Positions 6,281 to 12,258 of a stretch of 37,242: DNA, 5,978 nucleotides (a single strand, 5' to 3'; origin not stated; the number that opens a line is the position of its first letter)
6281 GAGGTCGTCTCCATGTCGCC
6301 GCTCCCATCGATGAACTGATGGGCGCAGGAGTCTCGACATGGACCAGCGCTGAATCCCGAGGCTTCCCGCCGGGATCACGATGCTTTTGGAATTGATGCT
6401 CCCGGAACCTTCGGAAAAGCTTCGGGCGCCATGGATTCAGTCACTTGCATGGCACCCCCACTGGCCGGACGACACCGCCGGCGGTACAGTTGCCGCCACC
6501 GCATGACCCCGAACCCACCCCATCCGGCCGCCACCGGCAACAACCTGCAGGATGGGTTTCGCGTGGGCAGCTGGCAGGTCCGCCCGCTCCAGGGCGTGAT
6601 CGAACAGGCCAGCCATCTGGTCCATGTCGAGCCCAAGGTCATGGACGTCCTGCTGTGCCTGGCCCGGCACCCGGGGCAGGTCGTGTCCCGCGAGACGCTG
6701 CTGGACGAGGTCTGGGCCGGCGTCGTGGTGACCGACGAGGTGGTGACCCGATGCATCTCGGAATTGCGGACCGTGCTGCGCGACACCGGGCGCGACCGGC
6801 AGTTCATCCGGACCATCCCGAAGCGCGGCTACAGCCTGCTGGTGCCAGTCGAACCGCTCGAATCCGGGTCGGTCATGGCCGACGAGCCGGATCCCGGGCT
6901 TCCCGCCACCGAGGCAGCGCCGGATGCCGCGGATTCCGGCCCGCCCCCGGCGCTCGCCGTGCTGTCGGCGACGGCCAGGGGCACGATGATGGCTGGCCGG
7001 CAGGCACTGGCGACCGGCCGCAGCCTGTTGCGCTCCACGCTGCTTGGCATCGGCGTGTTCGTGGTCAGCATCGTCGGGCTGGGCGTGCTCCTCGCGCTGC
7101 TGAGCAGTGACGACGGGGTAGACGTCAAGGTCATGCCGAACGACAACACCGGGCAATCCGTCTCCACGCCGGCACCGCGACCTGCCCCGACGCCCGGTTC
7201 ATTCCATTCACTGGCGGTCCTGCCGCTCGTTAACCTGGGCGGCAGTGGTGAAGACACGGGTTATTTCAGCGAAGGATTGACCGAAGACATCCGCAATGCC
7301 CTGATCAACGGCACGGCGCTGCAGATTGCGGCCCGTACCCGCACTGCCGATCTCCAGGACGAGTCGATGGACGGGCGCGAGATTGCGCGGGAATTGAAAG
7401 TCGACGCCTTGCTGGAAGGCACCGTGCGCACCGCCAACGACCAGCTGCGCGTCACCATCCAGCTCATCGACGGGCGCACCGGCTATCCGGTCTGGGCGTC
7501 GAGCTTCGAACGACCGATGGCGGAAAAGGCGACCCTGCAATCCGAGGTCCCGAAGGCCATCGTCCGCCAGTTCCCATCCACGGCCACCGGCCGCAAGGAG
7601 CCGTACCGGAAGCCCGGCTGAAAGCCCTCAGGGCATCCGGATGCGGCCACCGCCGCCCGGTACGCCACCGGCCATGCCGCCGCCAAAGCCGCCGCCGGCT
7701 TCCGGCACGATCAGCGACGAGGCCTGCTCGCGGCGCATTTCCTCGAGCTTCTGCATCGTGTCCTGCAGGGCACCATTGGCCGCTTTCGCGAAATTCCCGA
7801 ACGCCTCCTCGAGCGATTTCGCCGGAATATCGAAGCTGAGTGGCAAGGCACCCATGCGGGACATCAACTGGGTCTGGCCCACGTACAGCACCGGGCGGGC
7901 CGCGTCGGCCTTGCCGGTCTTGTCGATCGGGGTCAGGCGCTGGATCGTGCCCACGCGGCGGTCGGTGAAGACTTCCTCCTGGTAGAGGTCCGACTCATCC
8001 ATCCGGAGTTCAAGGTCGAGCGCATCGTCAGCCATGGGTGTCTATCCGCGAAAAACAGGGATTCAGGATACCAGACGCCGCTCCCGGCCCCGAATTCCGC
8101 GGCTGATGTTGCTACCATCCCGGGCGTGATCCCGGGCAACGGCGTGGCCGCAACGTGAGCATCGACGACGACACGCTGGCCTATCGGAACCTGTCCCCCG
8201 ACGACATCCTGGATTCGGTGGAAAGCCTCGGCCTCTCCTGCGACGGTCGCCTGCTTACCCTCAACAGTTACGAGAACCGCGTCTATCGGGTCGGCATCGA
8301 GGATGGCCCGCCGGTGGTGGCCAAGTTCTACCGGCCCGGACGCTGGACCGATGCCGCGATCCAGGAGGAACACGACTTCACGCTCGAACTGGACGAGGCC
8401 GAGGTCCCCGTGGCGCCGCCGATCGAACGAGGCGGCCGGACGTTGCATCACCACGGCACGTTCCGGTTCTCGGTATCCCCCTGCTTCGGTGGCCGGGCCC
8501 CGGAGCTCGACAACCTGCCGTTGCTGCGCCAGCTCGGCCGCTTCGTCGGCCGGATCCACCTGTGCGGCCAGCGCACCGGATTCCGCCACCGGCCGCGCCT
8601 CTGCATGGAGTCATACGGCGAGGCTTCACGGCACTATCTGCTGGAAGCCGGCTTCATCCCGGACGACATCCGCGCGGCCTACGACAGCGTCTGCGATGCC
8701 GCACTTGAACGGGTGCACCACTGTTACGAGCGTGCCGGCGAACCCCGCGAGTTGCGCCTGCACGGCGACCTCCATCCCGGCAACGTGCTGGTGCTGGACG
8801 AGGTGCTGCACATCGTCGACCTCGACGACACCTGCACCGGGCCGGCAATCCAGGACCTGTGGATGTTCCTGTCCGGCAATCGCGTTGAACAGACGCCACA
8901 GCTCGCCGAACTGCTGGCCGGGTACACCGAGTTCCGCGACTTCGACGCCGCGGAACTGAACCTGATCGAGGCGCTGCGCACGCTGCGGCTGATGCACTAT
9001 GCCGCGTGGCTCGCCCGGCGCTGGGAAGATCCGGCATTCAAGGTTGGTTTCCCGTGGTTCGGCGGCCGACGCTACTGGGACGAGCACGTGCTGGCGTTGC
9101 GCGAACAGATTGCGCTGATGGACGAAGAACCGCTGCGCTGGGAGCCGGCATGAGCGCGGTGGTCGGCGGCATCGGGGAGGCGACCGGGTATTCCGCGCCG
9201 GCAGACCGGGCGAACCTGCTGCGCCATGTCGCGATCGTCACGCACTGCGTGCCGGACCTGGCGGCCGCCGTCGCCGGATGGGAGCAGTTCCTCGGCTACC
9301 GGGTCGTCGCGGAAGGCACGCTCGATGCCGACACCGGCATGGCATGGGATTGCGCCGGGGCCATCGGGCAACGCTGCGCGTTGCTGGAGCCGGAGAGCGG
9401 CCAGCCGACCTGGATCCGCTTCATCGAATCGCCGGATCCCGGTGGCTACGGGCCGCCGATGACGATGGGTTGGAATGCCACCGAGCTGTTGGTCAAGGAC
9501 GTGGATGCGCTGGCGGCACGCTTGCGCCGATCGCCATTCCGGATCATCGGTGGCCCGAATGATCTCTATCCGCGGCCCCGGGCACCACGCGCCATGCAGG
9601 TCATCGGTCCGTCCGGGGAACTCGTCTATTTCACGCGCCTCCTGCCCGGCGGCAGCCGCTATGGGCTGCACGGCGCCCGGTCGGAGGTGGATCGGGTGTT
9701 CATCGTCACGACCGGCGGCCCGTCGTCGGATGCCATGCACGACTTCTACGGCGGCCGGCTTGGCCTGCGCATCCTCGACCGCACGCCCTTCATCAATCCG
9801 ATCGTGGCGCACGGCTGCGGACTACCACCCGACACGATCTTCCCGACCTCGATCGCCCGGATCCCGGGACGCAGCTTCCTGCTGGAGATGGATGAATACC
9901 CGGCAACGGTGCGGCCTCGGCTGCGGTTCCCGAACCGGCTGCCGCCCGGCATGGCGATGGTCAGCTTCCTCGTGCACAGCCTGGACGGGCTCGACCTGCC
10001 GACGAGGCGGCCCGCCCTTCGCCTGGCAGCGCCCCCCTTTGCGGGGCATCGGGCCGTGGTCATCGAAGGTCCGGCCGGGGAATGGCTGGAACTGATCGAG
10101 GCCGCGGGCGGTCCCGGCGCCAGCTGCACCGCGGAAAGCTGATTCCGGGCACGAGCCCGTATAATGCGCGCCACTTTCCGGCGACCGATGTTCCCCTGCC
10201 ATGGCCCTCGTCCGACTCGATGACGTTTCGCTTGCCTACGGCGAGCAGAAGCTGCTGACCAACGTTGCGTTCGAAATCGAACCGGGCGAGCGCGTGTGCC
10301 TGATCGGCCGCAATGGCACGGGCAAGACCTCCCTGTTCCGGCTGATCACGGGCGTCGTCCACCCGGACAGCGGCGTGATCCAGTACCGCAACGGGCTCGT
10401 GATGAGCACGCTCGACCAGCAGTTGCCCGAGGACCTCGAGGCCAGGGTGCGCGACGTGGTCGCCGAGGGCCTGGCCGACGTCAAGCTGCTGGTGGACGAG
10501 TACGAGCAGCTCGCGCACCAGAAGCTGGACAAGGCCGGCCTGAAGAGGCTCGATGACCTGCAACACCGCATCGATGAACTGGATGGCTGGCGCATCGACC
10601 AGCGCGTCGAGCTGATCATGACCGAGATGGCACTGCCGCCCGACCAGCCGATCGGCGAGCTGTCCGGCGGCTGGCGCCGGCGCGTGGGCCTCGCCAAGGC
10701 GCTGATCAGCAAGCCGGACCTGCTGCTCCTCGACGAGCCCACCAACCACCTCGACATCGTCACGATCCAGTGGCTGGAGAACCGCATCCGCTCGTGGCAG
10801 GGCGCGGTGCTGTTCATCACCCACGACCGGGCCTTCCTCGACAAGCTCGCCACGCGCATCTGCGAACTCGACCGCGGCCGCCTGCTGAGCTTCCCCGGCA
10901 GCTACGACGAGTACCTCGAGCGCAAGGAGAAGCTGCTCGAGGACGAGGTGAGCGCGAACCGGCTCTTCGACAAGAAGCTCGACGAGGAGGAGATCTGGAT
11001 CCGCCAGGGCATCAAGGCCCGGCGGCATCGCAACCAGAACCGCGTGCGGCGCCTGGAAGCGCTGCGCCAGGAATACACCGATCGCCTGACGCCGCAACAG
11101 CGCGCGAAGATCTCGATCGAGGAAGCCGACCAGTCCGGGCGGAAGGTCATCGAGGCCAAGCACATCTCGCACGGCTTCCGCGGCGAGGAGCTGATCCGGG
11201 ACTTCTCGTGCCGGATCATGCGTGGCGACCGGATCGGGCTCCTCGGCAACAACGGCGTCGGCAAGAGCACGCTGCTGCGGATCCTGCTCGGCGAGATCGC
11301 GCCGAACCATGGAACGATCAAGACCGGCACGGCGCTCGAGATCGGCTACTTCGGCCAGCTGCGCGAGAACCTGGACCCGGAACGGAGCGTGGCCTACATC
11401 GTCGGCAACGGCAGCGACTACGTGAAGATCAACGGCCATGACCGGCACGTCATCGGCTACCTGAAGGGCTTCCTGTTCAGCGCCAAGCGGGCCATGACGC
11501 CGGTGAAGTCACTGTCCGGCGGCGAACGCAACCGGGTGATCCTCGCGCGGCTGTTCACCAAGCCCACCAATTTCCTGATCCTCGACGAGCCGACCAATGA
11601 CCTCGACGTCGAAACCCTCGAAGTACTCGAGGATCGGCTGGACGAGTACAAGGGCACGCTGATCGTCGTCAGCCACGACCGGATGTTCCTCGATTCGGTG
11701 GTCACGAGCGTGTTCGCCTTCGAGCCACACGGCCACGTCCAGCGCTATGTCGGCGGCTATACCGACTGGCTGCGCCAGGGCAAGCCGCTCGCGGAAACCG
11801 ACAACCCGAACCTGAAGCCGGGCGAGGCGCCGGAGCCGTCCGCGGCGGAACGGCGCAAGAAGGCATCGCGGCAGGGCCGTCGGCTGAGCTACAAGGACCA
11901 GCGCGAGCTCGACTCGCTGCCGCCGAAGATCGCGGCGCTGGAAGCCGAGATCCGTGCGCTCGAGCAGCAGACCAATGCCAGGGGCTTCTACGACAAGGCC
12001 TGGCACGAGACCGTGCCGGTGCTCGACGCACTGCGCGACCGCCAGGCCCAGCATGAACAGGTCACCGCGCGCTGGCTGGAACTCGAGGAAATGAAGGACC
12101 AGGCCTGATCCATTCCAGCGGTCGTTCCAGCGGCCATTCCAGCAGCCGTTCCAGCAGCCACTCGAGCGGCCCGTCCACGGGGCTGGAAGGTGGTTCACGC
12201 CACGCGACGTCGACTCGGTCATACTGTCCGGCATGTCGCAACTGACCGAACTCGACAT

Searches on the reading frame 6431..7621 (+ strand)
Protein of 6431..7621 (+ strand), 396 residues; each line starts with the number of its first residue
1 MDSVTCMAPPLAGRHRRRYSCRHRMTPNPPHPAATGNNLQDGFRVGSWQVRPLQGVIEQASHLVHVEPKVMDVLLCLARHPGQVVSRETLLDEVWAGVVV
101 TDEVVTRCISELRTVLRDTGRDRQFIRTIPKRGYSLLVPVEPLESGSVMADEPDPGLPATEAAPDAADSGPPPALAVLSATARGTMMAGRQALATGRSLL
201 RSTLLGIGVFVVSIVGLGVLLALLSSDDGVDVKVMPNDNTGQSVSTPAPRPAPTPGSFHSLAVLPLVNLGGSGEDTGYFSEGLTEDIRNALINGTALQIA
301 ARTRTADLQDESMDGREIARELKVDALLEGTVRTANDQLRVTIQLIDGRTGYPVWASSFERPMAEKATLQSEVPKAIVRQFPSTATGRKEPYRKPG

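Call 3: search_protein_families(library=pfam, proteins=[window:6431-7621:+], max_evalue=0.01)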
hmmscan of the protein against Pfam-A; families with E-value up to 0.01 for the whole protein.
window:6431-7621:+ (396 aa): 1 family
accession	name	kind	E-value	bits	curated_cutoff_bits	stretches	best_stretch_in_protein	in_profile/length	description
PF00486.34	Trans_reg_C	-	3.2e-18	66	26.2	1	64-136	4-77/77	Transcriptional regulatory protein, C terminal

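Call 4: search_protein_families(library=ncbifam, proteins=[window:6431-7621:+], max_evalue=0.01)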
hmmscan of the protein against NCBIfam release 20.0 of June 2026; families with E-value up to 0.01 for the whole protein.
window:6431-7621:+ (396 aa): 25 families
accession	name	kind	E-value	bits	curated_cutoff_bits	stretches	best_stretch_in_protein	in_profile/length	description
NF007540.1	PRK10153.1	equivalog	8.7e-33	113.9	400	1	42-224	5-185/516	lysine decarboxylation/transport transcriptional activator CadC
NF009037.0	PRK12370.1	equivalog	6.5e-16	57.8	589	1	54-140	24-109/553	HilA/EilA family virulence transcriptional regulator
NF008870.1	PRK11906.1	equivalog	8.5e-12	44.8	800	1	54-136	20-101/458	HilA family transcriptional regulator YgeH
NF040689.1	MtrAB_MtrA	equivalog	4.2e-08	32.8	300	1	40-134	121-216/219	MtrAB system response regulator MtrA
NF005568.0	PRK07239.1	equivalog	8.1e-08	31.6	273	1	62-139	302-374/381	uroporphyrinogen-III synthase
TIGR02154.1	PhoB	equivalog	1.2e-07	31.3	296.2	1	46-136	135-225/226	phosphate regulon transcriptional regulator PhoB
NF007982.1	PRK10710.1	equivalog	2.1e-07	30.8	380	1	64-134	154-225/235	envelope stress response regulator BaeR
NF007977.0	PRK10701.1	equivalog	3e-07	30.2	330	1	28-135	124-232/241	two-component system response regulator RstA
NF033117.2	vanR_ACDEGLN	exception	3.6e-07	30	350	1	63-135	151-224/226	VanR-ABDEGLN family response regulator transcription factor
NF041733.1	resp_reg_CseB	equivalog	4.7e-07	29.4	350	1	31-136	125-226/228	two-component system response regulator CseB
NF041209.1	resp_regPieR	equivalog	7.7e-07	29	450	1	56-135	148-226/231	two component system response regulator PieR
NF008296.0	PRK11083.1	equivalog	2.1e-06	27.3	273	1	70-136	158-225/228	two-component system response regulator CreB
NF007546.0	PRK10161.1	equivalog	2.5e-06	27.3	471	1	65-135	154-224/229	phosphate response regulator transcription factor PhoB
NF033120.0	vanR_FM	exception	7.2e-06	25.8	460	1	50-135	142-228/231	vancomycin resistance response regulator transcription factor, VanR-F/VanR-M family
NF045944.1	ResRegRpaBCyano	equivalog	1.2e-05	24.8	330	1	45-135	133-226/229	response regulator transcription factor RpaB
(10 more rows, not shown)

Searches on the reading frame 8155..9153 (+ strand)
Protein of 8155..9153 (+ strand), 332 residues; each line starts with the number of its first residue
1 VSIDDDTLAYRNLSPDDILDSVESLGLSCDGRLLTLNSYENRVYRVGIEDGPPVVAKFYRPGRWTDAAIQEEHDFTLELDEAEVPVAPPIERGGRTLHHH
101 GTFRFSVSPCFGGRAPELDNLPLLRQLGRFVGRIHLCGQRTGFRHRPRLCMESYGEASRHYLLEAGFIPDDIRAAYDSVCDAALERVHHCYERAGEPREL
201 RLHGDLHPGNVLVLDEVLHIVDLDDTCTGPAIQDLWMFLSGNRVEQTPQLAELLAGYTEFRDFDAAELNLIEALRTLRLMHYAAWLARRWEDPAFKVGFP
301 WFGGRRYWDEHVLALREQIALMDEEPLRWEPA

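Call 14: search_protein_families(library=pfam, proteins=[window:8155-9153:+], max_evalue=0.001)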
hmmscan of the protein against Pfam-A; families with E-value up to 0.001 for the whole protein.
window:8155-9153:+ (332 aa): 1 family
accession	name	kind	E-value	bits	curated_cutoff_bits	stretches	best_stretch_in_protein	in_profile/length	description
PF01636.29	APH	-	1.1e-30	107.6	23.2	1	38-264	7-234/239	Phosphotransferase enzyme family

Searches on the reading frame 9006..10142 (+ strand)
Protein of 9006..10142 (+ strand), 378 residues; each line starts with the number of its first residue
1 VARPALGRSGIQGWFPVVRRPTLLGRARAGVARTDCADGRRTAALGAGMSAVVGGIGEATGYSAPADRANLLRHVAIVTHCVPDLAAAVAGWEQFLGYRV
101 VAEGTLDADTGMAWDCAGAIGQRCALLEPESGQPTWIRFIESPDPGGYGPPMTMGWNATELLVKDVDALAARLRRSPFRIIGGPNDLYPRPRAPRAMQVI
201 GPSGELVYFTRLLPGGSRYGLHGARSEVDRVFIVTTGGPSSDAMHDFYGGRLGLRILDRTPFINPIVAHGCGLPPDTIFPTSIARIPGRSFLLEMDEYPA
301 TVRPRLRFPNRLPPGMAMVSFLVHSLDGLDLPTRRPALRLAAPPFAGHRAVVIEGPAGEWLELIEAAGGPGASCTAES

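Call 14: search_protein_families(library=pfam, proteins=[window:9006-10142:+], max_evalue=0.001)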
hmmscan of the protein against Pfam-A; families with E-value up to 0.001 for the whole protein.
window:9006-10142:+ (378 aa): 1 family
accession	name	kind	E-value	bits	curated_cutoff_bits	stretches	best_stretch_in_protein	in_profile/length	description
PF00903.31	Glyoxalase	-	6.8e-06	26.9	20.6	0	79-188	6-103/121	Glyoxalase/Bleomycin resistance protein/Dioxygenase superfamily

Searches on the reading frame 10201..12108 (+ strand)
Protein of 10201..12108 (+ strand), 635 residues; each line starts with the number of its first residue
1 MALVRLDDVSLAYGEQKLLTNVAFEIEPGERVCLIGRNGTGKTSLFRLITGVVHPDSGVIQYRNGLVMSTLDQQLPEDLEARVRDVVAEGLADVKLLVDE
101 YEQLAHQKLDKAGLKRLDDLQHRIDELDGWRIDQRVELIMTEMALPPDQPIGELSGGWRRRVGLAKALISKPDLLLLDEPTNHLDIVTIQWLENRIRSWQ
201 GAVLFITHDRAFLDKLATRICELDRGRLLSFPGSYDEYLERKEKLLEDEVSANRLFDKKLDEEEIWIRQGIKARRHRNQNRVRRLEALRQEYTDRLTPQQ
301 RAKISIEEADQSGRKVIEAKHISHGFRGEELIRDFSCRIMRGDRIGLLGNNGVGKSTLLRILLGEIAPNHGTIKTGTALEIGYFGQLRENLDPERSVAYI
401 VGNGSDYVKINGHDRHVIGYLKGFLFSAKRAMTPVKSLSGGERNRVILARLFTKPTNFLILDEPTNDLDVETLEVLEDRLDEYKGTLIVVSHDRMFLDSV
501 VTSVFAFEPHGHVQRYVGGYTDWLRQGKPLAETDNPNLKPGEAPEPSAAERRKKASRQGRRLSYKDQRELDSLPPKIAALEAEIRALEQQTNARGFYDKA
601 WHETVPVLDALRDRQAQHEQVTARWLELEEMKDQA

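Call 14: search_protein_families(library=pfam, proteins=[window:10201-12108:+], max_evalue=0.001)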
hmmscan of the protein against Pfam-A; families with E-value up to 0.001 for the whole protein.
window:10201-12108:+ (635 aa): 12 families
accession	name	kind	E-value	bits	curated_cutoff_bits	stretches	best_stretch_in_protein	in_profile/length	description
PF00005.33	ABC_tran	-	1e-50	172.4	25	2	19-182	1-137/137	ABC transporter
PF16326.10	ABC_tran_CTD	-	7.2e-16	58.6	32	1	561-630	1-69/69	ABC transporter C-terminal domain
PF13304.12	AAA_21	-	1.6e-12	48.6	27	0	149-209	233-299/304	AAA domain, putative AbiEii toxin, Type IV TA system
PF12848.13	ABC_tran_Xtn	-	2.5e-10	40.7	25.9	1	221-291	1-71/85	ABC transporter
PF02463.25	SMC_N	-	9.5e-10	38.7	40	1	403-500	106-205/220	RecF/RecN/SMC N terminal domain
PF13191.12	AAA_16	-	6.1e-08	33.8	32.6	0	332-482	12-158/167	AAA ATPase domain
PF00004.35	AAA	-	6.7e-06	27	21.2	0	32-127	1-92/131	ATPase family associated with various cellular activities (AAA)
PF01926.29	MMR_HSR1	-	1.3e-05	25.7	21.9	0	344-367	1-24/113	50S ribosome-binding GTPase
PF13555.12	AAA_29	-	1.4e-05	25.1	27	0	344-359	24-39/61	P-loop containing region of AAA domain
PF03193.22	RsgA_GTPase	-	4.1e-05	23.9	30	0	340-374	104-138/174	RsgA GTPase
PF00006.31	ATP-synt_ab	-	8.9e-05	22.7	29.5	0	334-363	6-35/213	ATP synthase alpha/beta family, nucleotide-binding domain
PF13175.12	AAA_15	-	0.00078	19.6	32.1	0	31-50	25-44/374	AAA ATPase domain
